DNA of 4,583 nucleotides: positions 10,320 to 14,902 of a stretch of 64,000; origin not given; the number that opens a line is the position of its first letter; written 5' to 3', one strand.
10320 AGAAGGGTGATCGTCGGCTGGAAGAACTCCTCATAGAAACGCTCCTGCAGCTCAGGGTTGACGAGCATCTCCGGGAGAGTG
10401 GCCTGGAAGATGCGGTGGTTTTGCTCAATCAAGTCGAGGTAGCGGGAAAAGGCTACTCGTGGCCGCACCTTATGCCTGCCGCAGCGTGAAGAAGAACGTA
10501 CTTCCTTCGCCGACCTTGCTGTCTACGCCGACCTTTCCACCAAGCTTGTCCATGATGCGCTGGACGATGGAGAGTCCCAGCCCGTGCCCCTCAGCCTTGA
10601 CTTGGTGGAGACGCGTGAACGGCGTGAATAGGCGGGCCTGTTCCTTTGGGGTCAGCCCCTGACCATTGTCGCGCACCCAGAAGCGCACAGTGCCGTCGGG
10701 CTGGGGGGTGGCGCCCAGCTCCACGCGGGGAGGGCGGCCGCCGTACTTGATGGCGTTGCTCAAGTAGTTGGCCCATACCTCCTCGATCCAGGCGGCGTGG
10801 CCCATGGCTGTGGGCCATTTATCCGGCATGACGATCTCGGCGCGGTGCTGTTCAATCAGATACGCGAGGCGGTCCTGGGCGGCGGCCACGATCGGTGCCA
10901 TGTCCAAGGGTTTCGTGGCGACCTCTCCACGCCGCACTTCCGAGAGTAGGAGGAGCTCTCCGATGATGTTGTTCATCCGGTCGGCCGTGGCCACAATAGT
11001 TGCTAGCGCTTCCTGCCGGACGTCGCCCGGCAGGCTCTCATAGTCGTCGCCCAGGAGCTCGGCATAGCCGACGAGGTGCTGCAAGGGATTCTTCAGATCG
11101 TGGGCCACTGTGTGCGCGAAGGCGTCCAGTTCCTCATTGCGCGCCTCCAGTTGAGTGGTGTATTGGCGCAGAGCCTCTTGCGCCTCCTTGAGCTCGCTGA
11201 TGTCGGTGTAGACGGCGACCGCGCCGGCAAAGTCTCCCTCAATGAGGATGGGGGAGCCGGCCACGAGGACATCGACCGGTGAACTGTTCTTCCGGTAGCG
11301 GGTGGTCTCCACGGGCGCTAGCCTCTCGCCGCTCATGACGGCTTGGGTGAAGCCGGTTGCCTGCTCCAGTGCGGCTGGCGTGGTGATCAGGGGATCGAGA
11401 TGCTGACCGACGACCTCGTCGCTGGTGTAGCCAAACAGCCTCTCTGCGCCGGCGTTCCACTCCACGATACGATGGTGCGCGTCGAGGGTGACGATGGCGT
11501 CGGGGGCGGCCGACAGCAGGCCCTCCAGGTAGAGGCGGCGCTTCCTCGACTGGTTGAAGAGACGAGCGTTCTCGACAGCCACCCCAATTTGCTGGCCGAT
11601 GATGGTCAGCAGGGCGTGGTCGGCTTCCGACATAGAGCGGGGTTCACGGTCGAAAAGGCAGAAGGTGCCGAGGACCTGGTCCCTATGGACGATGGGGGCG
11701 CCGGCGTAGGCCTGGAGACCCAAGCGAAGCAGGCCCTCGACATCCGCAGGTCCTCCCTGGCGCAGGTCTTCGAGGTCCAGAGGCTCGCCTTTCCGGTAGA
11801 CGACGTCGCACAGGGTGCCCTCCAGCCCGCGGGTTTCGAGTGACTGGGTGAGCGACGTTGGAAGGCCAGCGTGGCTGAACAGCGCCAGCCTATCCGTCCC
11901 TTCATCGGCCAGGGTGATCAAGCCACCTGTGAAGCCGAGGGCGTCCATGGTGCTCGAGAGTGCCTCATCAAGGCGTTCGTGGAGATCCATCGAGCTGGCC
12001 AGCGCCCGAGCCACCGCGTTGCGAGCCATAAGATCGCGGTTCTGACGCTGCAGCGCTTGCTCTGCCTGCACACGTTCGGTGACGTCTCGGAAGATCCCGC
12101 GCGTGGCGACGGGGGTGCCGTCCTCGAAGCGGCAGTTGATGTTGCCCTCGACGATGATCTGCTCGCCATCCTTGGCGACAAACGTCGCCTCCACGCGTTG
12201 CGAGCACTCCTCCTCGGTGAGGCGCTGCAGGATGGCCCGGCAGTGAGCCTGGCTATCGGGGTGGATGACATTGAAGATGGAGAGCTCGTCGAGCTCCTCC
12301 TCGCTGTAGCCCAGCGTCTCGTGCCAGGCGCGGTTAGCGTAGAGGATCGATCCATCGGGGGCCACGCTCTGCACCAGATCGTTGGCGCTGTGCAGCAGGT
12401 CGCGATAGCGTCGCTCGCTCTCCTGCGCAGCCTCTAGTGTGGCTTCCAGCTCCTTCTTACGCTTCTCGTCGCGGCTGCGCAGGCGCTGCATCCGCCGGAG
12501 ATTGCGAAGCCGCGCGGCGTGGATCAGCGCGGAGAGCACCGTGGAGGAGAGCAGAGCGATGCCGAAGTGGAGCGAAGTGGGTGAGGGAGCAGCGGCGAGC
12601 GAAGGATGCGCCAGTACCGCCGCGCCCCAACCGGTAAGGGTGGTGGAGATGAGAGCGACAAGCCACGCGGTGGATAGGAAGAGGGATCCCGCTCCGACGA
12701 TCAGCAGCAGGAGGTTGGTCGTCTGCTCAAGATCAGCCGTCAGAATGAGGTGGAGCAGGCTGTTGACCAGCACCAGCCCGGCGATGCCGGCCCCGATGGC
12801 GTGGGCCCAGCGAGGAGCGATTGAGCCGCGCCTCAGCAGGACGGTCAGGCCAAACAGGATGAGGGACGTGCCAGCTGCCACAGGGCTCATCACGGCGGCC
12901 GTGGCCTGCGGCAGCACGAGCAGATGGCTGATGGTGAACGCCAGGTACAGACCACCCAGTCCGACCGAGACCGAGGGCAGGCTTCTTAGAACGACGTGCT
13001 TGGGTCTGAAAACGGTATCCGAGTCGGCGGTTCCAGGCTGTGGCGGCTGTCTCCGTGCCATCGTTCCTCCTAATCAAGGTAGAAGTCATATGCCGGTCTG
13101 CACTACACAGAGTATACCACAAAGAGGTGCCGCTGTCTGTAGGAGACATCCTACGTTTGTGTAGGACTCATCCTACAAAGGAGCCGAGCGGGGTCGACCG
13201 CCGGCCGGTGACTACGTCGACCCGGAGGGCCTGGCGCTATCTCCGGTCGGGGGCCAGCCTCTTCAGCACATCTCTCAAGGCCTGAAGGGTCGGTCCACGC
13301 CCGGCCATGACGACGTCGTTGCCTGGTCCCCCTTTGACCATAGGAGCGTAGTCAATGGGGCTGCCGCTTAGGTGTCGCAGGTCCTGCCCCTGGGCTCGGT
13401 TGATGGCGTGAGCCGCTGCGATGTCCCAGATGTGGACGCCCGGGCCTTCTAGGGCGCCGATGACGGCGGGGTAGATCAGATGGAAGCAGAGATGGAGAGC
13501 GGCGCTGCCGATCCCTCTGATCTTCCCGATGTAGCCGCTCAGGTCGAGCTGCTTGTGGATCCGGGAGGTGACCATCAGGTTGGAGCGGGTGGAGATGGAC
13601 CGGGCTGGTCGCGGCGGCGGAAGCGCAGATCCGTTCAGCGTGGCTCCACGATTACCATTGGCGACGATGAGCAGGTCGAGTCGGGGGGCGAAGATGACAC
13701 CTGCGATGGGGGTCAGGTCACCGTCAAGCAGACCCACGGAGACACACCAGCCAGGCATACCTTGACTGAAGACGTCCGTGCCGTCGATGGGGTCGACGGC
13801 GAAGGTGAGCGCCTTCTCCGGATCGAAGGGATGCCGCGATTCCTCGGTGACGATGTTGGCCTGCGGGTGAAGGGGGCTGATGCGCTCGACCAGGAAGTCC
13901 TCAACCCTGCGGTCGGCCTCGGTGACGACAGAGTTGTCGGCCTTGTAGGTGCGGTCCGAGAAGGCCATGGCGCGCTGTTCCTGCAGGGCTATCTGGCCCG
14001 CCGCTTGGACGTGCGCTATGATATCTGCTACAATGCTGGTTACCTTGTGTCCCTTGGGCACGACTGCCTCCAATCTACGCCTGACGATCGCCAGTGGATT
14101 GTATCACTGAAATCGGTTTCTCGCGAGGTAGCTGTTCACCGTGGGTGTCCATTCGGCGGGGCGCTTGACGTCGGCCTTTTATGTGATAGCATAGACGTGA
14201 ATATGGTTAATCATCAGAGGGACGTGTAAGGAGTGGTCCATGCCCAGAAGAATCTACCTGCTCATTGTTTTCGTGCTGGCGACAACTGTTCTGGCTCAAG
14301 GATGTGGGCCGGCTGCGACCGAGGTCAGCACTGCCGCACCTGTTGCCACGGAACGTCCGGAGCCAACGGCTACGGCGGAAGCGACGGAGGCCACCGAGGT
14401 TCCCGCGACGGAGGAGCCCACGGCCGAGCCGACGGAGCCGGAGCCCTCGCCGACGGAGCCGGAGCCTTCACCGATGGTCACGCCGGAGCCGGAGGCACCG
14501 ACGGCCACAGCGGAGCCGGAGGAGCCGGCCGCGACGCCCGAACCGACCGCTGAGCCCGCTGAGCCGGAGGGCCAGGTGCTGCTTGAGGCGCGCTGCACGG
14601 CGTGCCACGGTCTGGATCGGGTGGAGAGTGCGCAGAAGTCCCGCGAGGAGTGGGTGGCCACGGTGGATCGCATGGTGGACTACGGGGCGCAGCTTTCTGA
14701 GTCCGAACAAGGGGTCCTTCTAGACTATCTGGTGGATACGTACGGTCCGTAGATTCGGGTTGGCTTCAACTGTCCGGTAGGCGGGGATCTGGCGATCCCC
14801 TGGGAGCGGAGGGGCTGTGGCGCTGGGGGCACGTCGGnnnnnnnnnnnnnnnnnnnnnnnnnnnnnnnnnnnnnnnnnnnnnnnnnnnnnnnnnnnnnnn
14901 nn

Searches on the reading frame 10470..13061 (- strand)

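Call 54: search_protein_families(library=pfam, proteins=[window:10470-13061:-])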
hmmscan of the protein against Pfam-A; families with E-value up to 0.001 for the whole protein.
window:10470-13061:- (863 aa): 11 families
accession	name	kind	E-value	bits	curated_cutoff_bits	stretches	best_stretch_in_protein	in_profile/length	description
PF13426.13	PAS_9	-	4.1e-30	104.5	27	2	520-623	1-103/103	PAS domain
PF00989.32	PAS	-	4.2e-29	101.3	22.6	2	218-326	2-112/113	PAS fold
PF02518.31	HATPase_c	-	3.9e-23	82.5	26.4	1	756-861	3-108/111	Histidine kinase-, DNA gyrase B-, and HSP90-like ATPase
PF08448.16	PAS_4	-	1.3e-22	80.6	23.1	2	516-625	1-109/110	PAS fold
PF13185.12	GAF_2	-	1.5e-16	61.2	28.6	1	358-497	2-136/136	GAF domain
PF01590.32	GAF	-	1.8e-15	58.1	22.4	1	359-496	1-133/133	GAF domain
PF08447.18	PAS_3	-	7.4e-15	55.4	25.6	1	239-323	1-88/89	PAS fold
PF13188.13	PAS_8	-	1.1e-13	51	21.8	2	512-559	3-47/65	PAS domain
PF00512.31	HisKA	-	1.6e-13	50.9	26.9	1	646-710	3-64/66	His Kinase A (phospho-acceptor) domain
PF13492.12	GAF_3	-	2.3e-09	38.2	27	1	360-498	2-129/129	GAF domain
PF12860.13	PAS_7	-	7.2e-07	29.8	27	0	520-629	5-115/115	PAS fold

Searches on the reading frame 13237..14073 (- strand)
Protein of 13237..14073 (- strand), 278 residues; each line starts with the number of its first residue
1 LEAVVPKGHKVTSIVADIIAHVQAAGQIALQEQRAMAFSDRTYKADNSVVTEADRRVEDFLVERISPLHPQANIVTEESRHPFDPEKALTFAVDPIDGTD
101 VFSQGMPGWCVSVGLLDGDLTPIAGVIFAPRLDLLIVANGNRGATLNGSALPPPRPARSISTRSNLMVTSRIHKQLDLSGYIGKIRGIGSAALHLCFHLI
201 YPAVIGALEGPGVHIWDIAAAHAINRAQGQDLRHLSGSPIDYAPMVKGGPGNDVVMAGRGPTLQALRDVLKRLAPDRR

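Call 54: search_protein_families(library=pfam, proteins=[window:13237-14073:-])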
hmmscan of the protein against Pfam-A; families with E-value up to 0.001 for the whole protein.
window:13237-14073:- (278 aa): 1 family
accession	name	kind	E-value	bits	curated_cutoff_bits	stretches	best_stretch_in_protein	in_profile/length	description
PF00459.30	Inositol_P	-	6.9e-35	121.3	27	1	20-243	11-246/271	Inositol monophosphatase family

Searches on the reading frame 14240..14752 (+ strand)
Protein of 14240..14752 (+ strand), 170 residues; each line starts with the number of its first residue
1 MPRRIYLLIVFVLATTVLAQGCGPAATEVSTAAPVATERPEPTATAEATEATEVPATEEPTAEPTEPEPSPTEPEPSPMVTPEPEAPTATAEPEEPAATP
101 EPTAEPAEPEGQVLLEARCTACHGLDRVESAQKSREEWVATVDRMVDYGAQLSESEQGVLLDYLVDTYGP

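Call 55: search_protein_families(library=pfam, proteins=[window:14240-14752:+])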
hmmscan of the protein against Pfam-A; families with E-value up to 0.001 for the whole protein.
window:14240-14752:+ (170 aa): 1 family
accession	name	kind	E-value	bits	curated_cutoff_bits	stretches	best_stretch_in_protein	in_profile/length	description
PF09098.15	Dehyd-heme_bind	-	6e-07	29.7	25.2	1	111-169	3-68/167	Quinohemoprotein amine dehydrogenase A, alpha subunit, haem binding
